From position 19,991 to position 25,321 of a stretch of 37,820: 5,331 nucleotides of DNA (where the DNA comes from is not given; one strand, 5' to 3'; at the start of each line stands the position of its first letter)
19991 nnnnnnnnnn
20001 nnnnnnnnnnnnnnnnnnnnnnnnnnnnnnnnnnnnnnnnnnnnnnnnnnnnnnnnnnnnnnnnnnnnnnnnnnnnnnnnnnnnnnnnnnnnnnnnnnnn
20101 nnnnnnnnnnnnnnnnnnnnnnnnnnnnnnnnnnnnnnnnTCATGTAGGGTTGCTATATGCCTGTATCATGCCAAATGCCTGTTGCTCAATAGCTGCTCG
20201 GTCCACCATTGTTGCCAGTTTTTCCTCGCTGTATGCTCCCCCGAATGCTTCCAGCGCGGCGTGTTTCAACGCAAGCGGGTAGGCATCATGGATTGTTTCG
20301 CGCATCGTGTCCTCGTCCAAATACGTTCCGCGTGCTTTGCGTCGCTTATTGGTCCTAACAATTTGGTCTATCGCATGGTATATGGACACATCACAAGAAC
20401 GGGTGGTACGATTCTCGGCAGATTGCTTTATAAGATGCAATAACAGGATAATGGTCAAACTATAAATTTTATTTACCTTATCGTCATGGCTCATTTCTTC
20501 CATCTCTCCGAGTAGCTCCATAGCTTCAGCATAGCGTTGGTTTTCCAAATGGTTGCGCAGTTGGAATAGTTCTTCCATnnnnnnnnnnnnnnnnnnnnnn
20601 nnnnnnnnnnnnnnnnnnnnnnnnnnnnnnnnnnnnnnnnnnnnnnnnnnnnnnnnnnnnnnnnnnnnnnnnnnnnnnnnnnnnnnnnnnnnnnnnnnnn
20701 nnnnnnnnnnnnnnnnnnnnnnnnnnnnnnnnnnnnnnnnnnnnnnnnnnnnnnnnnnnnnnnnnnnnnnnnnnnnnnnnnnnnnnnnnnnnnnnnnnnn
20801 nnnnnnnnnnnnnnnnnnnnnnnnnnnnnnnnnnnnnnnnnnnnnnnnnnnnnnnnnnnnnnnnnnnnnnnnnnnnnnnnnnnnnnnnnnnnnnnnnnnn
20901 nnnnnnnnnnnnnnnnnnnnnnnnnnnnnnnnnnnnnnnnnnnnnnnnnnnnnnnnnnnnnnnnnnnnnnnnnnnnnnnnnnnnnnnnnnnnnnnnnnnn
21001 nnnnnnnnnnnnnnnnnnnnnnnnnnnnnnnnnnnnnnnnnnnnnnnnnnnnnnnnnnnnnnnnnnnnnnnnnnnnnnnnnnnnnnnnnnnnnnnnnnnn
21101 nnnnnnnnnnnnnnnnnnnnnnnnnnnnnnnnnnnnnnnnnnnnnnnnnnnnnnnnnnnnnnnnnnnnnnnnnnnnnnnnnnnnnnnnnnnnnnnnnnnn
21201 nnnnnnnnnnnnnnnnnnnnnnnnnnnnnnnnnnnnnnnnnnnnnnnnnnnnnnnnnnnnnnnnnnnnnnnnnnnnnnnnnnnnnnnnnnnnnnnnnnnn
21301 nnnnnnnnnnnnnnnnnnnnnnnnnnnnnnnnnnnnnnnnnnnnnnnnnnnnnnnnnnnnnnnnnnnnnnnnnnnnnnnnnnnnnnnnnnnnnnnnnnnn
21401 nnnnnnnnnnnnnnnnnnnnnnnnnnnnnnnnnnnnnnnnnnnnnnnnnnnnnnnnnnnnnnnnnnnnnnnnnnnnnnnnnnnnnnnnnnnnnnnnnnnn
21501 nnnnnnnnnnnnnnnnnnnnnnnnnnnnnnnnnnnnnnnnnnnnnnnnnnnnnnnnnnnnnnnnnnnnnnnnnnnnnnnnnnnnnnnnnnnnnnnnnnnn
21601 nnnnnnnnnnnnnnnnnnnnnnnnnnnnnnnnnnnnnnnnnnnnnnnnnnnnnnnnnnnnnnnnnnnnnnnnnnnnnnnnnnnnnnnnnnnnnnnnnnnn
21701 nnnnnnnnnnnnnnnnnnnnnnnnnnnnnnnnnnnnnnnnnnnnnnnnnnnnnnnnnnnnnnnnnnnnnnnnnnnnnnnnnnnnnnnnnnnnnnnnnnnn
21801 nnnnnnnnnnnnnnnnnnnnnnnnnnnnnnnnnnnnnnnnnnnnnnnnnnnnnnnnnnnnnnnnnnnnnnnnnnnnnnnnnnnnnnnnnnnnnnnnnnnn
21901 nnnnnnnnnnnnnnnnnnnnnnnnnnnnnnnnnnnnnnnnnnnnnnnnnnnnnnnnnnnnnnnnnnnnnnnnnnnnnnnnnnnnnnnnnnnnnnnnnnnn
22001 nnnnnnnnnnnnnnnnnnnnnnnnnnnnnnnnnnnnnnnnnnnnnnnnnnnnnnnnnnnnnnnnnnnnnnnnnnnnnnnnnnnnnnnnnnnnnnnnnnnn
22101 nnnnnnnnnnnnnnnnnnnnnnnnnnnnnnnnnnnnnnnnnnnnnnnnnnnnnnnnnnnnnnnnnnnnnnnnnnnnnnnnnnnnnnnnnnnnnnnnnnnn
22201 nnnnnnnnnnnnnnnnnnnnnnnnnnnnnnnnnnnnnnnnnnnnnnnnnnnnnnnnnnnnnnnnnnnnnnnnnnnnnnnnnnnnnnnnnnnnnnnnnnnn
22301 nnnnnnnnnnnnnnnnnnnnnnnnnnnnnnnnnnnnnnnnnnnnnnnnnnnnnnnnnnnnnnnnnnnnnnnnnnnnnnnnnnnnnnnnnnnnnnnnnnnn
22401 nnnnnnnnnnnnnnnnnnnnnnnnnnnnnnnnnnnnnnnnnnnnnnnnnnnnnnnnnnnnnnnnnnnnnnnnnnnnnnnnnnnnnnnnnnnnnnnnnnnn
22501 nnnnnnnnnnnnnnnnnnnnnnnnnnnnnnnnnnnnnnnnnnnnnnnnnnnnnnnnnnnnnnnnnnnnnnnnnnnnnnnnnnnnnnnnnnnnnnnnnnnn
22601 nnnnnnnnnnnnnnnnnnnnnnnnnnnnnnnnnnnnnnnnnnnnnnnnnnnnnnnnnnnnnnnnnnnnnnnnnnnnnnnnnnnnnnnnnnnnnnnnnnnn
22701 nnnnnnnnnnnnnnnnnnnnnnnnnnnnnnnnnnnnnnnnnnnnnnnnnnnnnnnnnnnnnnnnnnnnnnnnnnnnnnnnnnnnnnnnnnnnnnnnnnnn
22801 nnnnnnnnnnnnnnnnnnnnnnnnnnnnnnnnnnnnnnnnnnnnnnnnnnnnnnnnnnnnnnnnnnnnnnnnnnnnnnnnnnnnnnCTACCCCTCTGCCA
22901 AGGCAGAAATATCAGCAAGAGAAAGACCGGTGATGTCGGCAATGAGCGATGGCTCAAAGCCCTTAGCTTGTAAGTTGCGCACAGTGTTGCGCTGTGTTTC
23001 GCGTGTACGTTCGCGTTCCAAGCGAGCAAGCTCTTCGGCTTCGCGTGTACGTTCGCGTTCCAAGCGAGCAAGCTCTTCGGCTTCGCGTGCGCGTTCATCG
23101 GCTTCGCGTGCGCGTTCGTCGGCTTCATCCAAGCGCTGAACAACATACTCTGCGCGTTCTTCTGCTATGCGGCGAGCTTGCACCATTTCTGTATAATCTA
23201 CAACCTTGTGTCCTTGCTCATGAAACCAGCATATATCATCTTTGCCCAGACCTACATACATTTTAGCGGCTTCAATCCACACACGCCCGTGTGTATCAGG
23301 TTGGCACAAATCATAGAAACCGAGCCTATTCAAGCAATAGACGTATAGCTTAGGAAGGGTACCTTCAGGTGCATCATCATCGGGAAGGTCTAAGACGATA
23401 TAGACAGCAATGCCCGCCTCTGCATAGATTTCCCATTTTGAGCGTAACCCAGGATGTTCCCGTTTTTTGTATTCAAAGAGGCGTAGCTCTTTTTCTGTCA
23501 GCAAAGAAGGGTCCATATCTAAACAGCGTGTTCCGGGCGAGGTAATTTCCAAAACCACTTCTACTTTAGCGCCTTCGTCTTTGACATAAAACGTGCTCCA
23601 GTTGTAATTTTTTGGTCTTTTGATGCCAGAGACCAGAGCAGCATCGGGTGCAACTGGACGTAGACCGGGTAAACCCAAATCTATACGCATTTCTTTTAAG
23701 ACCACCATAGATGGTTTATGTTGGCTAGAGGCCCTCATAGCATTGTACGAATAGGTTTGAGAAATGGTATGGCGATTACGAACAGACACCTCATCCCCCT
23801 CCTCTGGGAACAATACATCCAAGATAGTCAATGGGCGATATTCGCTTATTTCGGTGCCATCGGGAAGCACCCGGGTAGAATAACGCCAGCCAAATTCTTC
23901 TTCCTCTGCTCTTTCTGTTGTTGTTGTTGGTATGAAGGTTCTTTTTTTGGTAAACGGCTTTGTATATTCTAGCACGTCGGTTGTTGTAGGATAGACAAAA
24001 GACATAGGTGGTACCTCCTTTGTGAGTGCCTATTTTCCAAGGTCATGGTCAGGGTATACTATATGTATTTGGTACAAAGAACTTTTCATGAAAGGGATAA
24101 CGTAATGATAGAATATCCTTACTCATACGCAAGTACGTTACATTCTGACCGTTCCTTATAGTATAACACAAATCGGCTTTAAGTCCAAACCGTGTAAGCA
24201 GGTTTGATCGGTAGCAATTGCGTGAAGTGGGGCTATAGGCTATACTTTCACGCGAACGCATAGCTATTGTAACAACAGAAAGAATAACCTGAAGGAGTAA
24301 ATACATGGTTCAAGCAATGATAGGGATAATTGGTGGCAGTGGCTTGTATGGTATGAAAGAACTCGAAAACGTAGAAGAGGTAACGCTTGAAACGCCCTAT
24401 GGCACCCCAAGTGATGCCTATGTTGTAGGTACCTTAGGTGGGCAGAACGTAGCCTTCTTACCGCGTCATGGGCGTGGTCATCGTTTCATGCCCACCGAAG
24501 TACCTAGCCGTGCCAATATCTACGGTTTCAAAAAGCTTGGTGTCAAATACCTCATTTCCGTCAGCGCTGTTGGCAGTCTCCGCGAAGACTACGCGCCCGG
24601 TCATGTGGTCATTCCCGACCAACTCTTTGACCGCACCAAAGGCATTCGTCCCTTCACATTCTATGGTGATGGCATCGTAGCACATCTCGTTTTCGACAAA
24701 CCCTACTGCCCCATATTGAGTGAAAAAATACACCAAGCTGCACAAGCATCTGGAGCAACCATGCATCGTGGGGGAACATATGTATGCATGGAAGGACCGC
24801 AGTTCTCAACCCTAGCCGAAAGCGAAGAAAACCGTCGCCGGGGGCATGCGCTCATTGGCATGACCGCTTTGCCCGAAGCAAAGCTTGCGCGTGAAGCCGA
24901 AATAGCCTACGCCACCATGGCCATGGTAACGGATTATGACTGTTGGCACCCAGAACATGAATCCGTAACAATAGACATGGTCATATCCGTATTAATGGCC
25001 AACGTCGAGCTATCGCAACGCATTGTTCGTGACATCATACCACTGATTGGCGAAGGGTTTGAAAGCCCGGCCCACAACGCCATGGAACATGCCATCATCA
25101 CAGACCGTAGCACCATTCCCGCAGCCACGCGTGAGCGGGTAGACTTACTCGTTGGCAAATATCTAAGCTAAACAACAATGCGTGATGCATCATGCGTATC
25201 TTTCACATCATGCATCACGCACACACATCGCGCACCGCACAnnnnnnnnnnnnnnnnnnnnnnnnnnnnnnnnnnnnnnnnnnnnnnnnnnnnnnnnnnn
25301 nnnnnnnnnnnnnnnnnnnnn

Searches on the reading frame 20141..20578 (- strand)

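Call 37: search_protein_families(library=pfam, proteins=[window:20141-20578:-], max_evalue=0.001)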
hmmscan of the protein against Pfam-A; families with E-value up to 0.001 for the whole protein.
window:20141-20578:- (145 aa): 1 family
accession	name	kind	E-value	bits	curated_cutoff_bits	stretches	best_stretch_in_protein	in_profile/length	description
PF01724.21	DUF29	-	0.00013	22.6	22.5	1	18-109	26-116/138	Domain of unknown function DUF29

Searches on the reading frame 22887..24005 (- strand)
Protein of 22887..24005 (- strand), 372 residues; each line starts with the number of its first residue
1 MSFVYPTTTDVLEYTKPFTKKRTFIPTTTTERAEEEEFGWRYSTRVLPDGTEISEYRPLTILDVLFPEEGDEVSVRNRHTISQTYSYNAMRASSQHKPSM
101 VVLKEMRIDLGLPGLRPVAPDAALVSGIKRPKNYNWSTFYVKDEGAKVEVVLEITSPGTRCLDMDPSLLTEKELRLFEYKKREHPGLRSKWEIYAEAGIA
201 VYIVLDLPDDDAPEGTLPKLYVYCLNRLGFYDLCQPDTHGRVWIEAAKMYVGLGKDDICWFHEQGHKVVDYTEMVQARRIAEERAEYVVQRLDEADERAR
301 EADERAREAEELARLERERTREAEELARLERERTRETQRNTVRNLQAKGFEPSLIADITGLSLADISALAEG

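Call 37: search_protein_families(library=pfam, proteins=[window:22887-24005:-], max_evalue=0.001)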
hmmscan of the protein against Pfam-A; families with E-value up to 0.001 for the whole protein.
window:22887-24005:- (372 aa): 1 family
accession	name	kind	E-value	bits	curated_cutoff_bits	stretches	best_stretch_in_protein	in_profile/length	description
PF05685.18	Uma2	-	6.7e-06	26.1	27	1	93-236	47-151/172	Putative restriction endonuclease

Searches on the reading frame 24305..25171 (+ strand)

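Call 38: search_protein_families(library=pfam, proteins=[window:24305-25171:+], max_evalue=0.001)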
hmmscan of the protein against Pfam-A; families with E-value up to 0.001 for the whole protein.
window:24305-25171:+ (288 aa): 1 family
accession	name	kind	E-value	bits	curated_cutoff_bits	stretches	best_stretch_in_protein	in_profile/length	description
PF01048.26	PNP_UDP_1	-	1.3e-45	156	25.1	1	6-245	2-232/233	Phosphorylase superfamily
